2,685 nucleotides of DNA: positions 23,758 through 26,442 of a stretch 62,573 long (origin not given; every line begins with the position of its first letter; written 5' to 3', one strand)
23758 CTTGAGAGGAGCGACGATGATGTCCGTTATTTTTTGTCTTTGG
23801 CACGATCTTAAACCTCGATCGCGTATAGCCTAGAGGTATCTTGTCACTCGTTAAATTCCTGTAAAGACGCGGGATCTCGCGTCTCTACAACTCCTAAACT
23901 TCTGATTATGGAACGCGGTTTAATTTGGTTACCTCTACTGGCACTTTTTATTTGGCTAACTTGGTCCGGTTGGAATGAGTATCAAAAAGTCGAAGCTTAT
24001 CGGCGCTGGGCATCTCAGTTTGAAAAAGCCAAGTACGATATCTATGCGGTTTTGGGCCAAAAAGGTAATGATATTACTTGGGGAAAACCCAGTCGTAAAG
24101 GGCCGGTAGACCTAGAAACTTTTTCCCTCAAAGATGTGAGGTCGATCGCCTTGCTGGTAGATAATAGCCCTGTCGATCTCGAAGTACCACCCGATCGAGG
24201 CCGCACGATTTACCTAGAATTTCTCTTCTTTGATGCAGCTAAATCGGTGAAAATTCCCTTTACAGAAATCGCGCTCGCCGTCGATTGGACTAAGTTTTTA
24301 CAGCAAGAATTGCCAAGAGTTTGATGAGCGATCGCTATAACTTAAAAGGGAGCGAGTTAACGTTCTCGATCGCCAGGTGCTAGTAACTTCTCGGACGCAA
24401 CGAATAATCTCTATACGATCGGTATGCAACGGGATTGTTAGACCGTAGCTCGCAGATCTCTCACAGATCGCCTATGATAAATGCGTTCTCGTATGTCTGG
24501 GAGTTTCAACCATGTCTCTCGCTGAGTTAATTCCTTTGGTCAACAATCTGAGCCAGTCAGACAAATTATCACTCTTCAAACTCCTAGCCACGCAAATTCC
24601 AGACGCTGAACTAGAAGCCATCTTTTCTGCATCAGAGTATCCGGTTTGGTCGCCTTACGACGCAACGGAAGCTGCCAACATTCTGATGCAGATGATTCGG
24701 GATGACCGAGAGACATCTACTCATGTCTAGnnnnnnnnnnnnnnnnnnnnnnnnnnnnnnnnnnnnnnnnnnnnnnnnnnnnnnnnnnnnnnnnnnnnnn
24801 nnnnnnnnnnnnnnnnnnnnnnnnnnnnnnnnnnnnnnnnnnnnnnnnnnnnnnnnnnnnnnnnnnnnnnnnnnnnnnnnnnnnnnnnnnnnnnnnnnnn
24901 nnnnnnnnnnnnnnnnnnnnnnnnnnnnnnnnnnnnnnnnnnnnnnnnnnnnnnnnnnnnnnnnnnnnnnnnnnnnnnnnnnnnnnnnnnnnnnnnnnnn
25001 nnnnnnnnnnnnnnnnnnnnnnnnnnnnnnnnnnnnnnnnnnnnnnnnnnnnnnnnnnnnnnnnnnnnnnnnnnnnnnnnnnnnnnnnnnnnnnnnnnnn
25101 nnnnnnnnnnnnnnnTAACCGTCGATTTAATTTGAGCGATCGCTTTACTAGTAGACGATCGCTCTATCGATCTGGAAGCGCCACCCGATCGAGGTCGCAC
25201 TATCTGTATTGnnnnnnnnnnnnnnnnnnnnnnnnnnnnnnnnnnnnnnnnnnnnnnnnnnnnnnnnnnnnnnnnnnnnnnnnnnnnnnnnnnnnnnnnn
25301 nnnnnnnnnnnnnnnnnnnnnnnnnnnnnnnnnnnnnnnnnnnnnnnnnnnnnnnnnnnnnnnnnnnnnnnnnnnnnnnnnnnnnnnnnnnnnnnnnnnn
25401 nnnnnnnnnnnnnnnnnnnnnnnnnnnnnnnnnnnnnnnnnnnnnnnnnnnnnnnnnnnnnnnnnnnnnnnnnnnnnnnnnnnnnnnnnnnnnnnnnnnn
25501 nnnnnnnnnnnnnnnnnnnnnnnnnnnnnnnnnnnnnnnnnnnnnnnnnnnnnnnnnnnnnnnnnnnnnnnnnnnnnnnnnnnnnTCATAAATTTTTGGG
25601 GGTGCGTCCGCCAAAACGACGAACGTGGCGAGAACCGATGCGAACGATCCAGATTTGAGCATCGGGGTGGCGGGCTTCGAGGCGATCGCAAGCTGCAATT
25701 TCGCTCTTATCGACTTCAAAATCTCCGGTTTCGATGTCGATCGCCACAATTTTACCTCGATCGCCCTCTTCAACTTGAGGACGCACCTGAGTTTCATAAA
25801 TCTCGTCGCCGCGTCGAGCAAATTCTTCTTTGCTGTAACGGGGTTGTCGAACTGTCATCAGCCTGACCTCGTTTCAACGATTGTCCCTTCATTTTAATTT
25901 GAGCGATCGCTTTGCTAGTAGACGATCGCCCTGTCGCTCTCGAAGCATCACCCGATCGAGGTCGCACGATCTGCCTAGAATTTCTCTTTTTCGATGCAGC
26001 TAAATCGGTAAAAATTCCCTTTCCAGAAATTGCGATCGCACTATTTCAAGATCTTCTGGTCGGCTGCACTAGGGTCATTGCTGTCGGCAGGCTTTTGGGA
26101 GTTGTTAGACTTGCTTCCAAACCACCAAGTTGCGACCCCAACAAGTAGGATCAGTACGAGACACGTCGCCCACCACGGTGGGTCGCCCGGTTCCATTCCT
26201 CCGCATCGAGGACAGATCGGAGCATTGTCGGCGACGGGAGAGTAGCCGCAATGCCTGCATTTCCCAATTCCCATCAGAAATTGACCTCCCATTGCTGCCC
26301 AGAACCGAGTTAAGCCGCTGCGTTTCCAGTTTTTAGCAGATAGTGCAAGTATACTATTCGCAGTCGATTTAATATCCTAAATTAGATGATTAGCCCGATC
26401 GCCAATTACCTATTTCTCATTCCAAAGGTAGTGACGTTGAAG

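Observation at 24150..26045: Two convergent small-protein + retropepsin-like aspartic protease cassettes embedded among three copies of the 3' end of a neighbouring gene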

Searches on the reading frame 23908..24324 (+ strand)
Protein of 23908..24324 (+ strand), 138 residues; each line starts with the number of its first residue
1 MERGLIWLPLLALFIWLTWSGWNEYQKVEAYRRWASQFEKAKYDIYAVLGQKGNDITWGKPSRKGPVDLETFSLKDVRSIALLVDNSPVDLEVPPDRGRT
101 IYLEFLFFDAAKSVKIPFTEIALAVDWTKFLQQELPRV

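Call 5: search_protein_families(library=pfam, proteins=[window:23908-24324:+], max_evalue=0.1)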
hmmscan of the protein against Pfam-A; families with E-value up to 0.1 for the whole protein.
window:23908-24324:+ (138 aa): 0 families

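Call 6: search_protein_families(library=ncbifam, proteins=[window:23908-24324:+], max_evalue=0.1)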
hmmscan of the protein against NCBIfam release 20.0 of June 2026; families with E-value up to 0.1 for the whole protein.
window:23908-24324:+ (138 aa): 0 families

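Call 8: find_related_loci(query=window:23908-24321:+, collection=genome_contigs, flank=8000)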
Query window:23908-24321:+ (138 aa) in genome_contigs; peptide patterns used: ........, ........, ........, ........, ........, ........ (x = any residue, [..] = any of these).
178 stretches matched a pattern; 76 encode a relative of the query (tblastn E <= 1e-3); 76 distinct loci.
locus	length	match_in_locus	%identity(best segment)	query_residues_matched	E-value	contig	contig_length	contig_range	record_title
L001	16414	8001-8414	71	1-138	7e-66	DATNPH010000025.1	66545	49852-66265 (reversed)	MAG TPA_asm: Coleofasciculaceae cyanobacterium isolate SMAG_U16476 k141_511628, whole genome shotgun sequence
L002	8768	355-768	71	1-138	4e-65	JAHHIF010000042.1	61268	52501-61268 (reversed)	MAG: Symplocastrum torsivum CPER-KK1 scaffold_195_c1, whole genome shotgun sequence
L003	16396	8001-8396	74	1-132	9e-65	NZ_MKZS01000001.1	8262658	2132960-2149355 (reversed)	Moorena bouillonii PNG strain PNG5-198 Ga0081470_101, whole genome shotgun sequence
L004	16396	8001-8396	75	1-132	1e-64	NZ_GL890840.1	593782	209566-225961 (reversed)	Moorena producens 3L scf46079, whole genome shotgun sequence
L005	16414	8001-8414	67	1-138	5e-64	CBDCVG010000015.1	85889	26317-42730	MAG: Caldora sp. isolate e91194d1-5003-4bb1-8e0a-ecd65b6f64b4 genome assembly, contig: contig_15, whole genome shotgun s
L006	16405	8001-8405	70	1-135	9e-64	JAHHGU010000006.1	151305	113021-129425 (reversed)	MAG: Aphanothece sp. CMT-3BRIN-NPC111 scaffold_47_c1, whole genome shotgun sequence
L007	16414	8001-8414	67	1-138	8e-64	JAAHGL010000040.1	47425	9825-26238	MAG: Symploca sp. SIO2C1 2C1_NODE_40, whole genome shotgun sequence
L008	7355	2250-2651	73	5-138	7e-63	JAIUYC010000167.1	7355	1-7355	MAG: Coleofasciculus sp. S288 contig-91_6942, whole genome shotgun sequence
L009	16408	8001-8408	69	1-136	2e-62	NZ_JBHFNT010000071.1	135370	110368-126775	Floridaenema evergladense BLCC-F167 bin1.fa-71, whole genome shotgun sequence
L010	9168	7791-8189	69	1-134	3e-61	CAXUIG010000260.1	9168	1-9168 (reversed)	MAG TPA_asm: uncultured bacterium isolate public_SRR14722086_metawrap_bin.4 genome assembly, contig: public_SRR14722086_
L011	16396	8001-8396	70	1-132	4e-61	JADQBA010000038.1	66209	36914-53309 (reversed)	MAG: Stigonema ocellatum SAG 48.90 = DSM 106950 isolate JP211 k141_71533, whole genome shotgun sequence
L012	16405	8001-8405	69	1-135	1e-60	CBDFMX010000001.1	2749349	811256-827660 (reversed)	MAG: Stigonema sp. isolate 9a048915-f00d-425c-bd96-d5550510256a genome assembly, contig: contig_1, whole genome shotgun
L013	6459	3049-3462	67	1-138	2e-60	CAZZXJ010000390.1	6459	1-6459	MAG: uncultured Stigonema sp. isolate Brown_AA.bin.3 genome assembly, contig: NODE_1663_length_6459_cov_14.276390, whole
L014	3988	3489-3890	69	1-134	3e-60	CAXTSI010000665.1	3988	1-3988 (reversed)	MAG TPA_asm: uncultured bacterium isolate public_SRR14721957_metawrap_bin.4 genome assembly, contig: public_SRR14721957_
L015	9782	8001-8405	76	1-135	3e-60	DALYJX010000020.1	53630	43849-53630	MAG TPA_asm: Phormidiaceae cyanobacterium CTOTU46633 NODE_32_length_53630_cov_27.784153, whole genome shotgun sequence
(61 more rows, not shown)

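Call 13: find_encoding_contigs(protein=window:23908-24324:+, flank=6000, max_places=10)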
Protein window:23908-24324:+ (138 aa): 1 contig read that carries it; 1 place shown.
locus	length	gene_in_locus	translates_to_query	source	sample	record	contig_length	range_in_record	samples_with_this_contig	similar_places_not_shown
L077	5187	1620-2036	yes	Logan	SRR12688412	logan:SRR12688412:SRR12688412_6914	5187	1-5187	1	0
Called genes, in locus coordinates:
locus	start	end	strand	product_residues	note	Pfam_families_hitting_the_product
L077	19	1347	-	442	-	PF01029:NusB, PF22458:RsmF-B_ferredox, PF01189:Methyltr_RsmB-F, PF13847:Methyltransf_31 (weak)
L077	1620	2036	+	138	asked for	-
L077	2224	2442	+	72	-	-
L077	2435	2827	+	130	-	PF13650:Asp_protease_2 (faint)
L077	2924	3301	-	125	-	-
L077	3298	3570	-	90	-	-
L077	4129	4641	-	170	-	PF22482:AsnC_trans_reg_3 (faint), PF12802:MarR_2 (weak), PF01047:MarR (weak), PF12840:HTH_20 (weak), PF13404:HTH_AsnC-type, PF13412:HTH_24, PF01037:AsnC_trans_reg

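Call 56: find_related_loci(query=window:23908-24321:+, collection=metagenome_contigs, flank=5000)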
Query window:23908-24321:+ (138 aa) in metagenome_contigs; peptide patterns used: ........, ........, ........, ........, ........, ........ (x = any residue, [..] = any of these).
251 stretches matched a pattern; 47 encode a relative of the query (tblastn E <= 1e-3); 47 distinct loci.
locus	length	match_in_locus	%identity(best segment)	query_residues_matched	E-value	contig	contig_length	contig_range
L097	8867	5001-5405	74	1-135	8e-67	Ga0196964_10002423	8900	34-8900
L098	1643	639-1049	71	1-137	2e-69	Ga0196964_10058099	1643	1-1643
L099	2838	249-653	73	1-135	6e-66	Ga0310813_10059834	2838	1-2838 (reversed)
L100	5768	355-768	71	1-138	1e-65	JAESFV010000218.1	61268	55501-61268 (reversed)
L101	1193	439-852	70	1-138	3e-68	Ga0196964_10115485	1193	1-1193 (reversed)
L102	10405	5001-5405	70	1-135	3e-64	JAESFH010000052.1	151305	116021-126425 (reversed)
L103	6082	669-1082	67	1-138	6e-64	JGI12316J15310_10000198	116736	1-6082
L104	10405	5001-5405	70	1-135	5e-63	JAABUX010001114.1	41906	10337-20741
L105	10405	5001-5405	70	1-135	5e-63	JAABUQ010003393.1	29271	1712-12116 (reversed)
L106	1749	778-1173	67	1-132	7e-61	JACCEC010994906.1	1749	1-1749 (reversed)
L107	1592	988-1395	67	1-138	1e-60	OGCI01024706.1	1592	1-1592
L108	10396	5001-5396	67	1-132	7e-58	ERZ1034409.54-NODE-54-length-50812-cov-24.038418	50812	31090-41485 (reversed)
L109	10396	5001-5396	66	1-132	2e-57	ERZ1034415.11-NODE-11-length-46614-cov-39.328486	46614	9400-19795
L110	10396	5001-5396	66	1-132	2e-57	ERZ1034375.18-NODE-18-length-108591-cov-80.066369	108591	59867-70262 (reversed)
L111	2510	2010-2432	71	1-138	5e-58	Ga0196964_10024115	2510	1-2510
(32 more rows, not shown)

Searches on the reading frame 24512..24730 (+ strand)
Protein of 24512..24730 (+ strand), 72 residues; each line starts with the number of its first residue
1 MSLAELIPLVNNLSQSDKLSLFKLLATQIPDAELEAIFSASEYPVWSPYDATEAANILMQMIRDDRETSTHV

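Call 5: search_protein_families(library=pfam, proteins=[window:24512-24730:+], max_evalue=0.1)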
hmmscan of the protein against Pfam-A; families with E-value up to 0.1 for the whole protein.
window:24512-24730:+ (72 aa): 1 family
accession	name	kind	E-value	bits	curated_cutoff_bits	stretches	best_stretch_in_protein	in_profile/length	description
PF24103.1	NT_N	-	0.034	14.9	27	1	3-32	24-53/95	Neurotrophin 1 N-terminal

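Call 6: search_protein_families(library=ncbifam, proteins=[window:24512-24730:+], max_evalue=0.1)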
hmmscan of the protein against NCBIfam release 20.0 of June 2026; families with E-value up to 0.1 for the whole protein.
window:24512-24730:+ (72 aa): 1 family
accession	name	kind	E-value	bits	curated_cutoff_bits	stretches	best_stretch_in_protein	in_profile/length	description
NF047401.1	TA_anti_VapB15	equivalog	0.024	14.8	80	1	3-37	6-40/66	type II toxin-antitoxin system VapB15 family antitoxin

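Call 63: search_solved_structures(query=window:24512-24730:+, max_evalue=5)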
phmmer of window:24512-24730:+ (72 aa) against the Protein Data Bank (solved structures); distinct sequences matched with E-value up to 5: 3.
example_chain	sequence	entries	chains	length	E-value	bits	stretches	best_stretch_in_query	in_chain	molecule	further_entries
1z1z_A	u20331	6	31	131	0.29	14.7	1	19-58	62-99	Minor tail protein U | Tail tube terminator protein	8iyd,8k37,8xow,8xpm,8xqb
3fzb_A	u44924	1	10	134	0.3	14.6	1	19-57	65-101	Minor tail protein U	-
5oql_R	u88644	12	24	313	1.5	12.4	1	17-58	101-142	Nop1 | rRNA 2'-O-methyltransferase fibrillarin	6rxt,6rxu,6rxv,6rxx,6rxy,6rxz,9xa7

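Call 65: search_protein_families(library=padloc, proteins=[window:24512-24730:+], max_evalue=0.1)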
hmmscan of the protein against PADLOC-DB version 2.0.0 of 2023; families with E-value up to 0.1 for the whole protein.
window:24512-24730:+ (72 aa): 1 family
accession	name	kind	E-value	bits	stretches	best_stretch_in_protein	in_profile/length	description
PDLC04691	PDC-M52A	-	5e-09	34.6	2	1-27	1-27/86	-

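Call 66: search_protein_families(library=phrogs, proteins=[window:24512-24730:+], max_evalue=0.1)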
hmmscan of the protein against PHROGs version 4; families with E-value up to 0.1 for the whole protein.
window:24512-24730:+ (72 aa): 0 families

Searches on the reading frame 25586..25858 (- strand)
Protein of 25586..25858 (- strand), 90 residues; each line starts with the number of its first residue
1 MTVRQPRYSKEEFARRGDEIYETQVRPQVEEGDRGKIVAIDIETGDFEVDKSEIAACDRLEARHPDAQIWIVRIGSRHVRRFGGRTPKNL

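Call 5: search_protein_families(library=pfam, proteins=[window:25586-25858:-], max_evalue=0.1)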
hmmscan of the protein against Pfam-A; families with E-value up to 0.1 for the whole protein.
window:25586-25858:- (90 aa): 0 families

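Call 6: search_protein_families(library=ncbifam, proteins=[window:25586-25858:-], max_evalue=0.1)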
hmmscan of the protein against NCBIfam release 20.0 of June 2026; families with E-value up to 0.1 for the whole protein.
window:25586-25858:- (90 aa): 0 families

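Call 62: search_solved_structures(query=window:25586-25858:-, max_evalue=5)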
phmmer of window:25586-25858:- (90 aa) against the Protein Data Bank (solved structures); distinct sequences matched with E-value up to 5: 10.
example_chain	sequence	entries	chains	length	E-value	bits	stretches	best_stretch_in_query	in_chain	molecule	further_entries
7o3j_B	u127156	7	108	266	0.13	16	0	33-82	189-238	TrwF protein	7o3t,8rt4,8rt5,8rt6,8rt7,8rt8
8sfe_z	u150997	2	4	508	0.24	15.2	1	16-49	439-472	T-complex protein 1 subunit zeta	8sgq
6nr8_F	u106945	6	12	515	0.25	15.1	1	16-49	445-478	T-complex protein 1 subunit zeta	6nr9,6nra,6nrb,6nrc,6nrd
9umt_H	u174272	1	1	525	0.26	15.1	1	16-49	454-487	T-complex protein 1 subunit zeta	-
8sff_Z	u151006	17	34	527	0.26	15.1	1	16-49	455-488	T-complex protein 1 subunit zeta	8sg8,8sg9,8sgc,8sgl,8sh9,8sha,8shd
6qb8_z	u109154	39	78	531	0.27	15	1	16-49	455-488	T-complex protein 1 subunit zeta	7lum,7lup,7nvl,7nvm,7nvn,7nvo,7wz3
7trg_I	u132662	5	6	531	0.27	15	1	16-49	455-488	T-complex protein 1 subunit zeta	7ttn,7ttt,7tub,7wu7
9unw_A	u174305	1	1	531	0.27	15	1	16-49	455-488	T-complex protein 1 subunit zeta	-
3iyg_Z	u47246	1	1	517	0.32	14.8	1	16-47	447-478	T-complex protein 1 subunit zeta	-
4b2t_Z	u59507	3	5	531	0.34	14.7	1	16-47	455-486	T-COMPLEX PROTEIN 1 SUBUNIT ZETA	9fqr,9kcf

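Call 65: search_protein_families(library=padloc, proteins=[window:25586-25858:-], max_evalue=0.1)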
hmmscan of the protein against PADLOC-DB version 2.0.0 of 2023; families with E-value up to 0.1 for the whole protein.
window:25586-25858:- (90 aa): 0 families

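Call 66: search_protein_families(library=phrogs, proteins=[window:25586-25858:-], max_evalue=0.1)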
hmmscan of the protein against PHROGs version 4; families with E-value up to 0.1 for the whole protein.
window:25586-25858:- (90 aa): 0 families

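Call 67: find_homologous_proteins(query=window:25586-25858:-, max_evalue=0.001)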
Query window:25586-25858:- (90 aa): 7354 proteins with E <= 0.001 among 7364 candidates; the best 120 are listed.
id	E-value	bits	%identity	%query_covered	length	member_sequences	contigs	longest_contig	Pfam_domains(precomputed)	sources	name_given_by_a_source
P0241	1.1e-47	178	92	99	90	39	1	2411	-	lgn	-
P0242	5.4e-47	175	91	99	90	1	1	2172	-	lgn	-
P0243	8.8e-47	175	91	99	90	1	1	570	-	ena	-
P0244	1.1e-46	175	91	88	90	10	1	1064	-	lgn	-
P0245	1.7e-46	174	90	99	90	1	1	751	-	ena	-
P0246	1.7e-46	174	94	96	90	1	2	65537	-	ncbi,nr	ncbi:MAG: hypothetical protein SAK29_14240 [Scytonema sp. PMC 1069.18]|nr:hypothetical protein [Scyt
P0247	1.9e-46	174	90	99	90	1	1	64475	-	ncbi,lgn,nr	ncbi:MAG: hypothetical protein HC866_01440 [Leptolyngbyaceae cyanobacterium RU_5_1]|nr:hypothetical 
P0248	2.1e-46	174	94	88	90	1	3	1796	-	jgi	jgi:hypothetical protein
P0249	2.1e-46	174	92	88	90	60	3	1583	-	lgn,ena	-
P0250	6.0e-46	172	92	96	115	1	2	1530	-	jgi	jgi:hypothetical protein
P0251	6.1e-46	172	91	88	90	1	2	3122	-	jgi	jgi:hypothetical protein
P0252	1.1e-45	171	85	99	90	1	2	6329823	-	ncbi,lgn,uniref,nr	ncbi:hypothetical protein [Nostoc sp. PCC 7107]|uniref:hypothetical protein n=1 Tax=Nostoc sp. PCC 7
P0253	1.2e-45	171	90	98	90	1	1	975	-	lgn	-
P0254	1.2e-45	171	88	99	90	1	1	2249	-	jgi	jgi:hypothetical protein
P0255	1.2e-45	171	91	96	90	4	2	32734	-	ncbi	-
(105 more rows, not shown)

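Call 75: predict_structure(alignment_id=A6)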
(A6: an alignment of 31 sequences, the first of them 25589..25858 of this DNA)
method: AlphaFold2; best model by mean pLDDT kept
length: 90 residues; sequences in the alignment: 31
mean_pLDDT: 77.1   pTM: 0.67
mean pLDDT of the five models: 77.1, 76.5, 75.9, 75.8, 75.0
residues with pLDDT >= 90: 9; 70-90: 58; 50-70: 12; < 50: 11
segments of 3 or more residues with pLDDT < 50: 1-3, 83-90
pLDDT, mean of each block of 10 residues (from residue 1): 65 88 84 80 90 88 86 71 43
secondary structure, 60 per line:
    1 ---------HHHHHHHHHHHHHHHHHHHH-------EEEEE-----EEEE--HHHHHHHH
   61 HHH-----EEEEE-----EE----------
elements in order: H10-29 E37-41 E47-50 H53-63 E69-73

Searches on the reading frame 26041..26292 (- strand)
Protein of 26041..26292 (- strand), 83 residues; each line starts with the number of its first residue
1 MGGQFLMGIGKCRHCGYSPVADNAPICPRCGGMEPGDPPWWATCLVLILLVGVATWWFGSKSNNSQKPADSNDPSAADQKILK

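Call 5: search_protein_families(library=pfam, proteins=[window:26041-26292:-], max_evalue=0.1)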
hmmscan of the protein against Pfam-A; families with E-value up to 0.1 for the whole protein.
window:26041-26292:- (83 aa): 6 families
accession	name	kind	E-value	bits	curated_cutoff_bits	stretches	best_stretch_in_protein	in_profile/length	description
PF12773.13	DZR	-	0.0091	16.6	27.3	1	11-31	26-45/45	Double zinc ribbon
PF13248.11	Zn_ribbon_3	-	0.012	15.5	27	1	11-31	4-23/26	zinc-ribbon domain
PF13240.11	Zn_Ribbon_1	-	0.014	15.6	25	1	11-31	1-20/23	zinc-ribbon domain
PF12760.12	Zn_ribbon_IS1595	-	0.023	15.1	25.4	0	23-35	17-29/46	Transposase zinc-ribbon domain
PF21349.2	RUBY_RBDX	-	0.062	13.2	26.5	0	11-31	2-23/30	Rubrerythrin, rubredoxin-like domain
PF01155.25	HypA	-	0.093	13.2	28.9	0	9-33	70-95/112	Hydrogenase/urease nickel incorporation, metallochaperone, hypA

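Call 6: search_protein_families(library=ncbifam, proteins=[window:26041-26292:-], max_evalue=0.1)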
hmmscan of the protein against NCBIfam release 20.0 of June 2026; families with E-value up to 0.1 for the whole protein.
window:26041-26292:- (83 aa): 5 families
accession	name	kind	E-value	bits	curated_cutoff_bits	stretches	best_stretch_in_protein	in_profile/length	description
NF033497.1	rubre_like_arch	subfamily_domain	0.0019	17.9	32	1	12-32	3-24/34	rubrerythrin-like domain-containing protein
NF041023.1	PP0621_fam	subfamily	0.0032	17.7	45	1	44-76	3-37/71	PP0621 family protein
NF033885.1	conj_TraP_IncI1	equivalog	0.041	13.6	135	1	37-77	13-50/217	conjugal transfer protein TraP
NF004285.1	PRK05696.1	equivalog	0.049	13.4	179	1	44-74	27-57/171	flagellar basal body-associated protein FliL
NF006224.0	PRK08351.1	equivalog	0.075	13.1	108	1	11-27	5-21/61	DNA-directed RNA polymerase subunit E''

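Call 65: search_protein_families(library=padloc, proteins=[window:26041-26292:-], max_evalue=0.1)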
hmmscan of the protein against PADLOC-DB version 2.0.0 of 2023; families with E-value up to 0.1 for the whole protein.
window:26041-26292:- (83 aa): 0 families

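Call 66: search_protein_families(library=phrogs, proteins=[window:26041-26292:-], max_evalue=0.1)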
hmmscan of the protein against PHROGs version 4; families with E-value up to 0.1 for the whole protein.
window:26041-26292:- (83 aa): 3 families
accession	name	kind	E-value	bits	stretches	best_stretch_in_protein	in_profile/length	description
phrog_38187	-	unknown function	0.0021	19.1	1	7-82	1-70/144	-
phrog_14275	-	unknown function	0.0044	17.7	1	9-76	3-72/178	-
phrog_15796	-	unknown function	0.0076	16.9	1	7-31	11-35/52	-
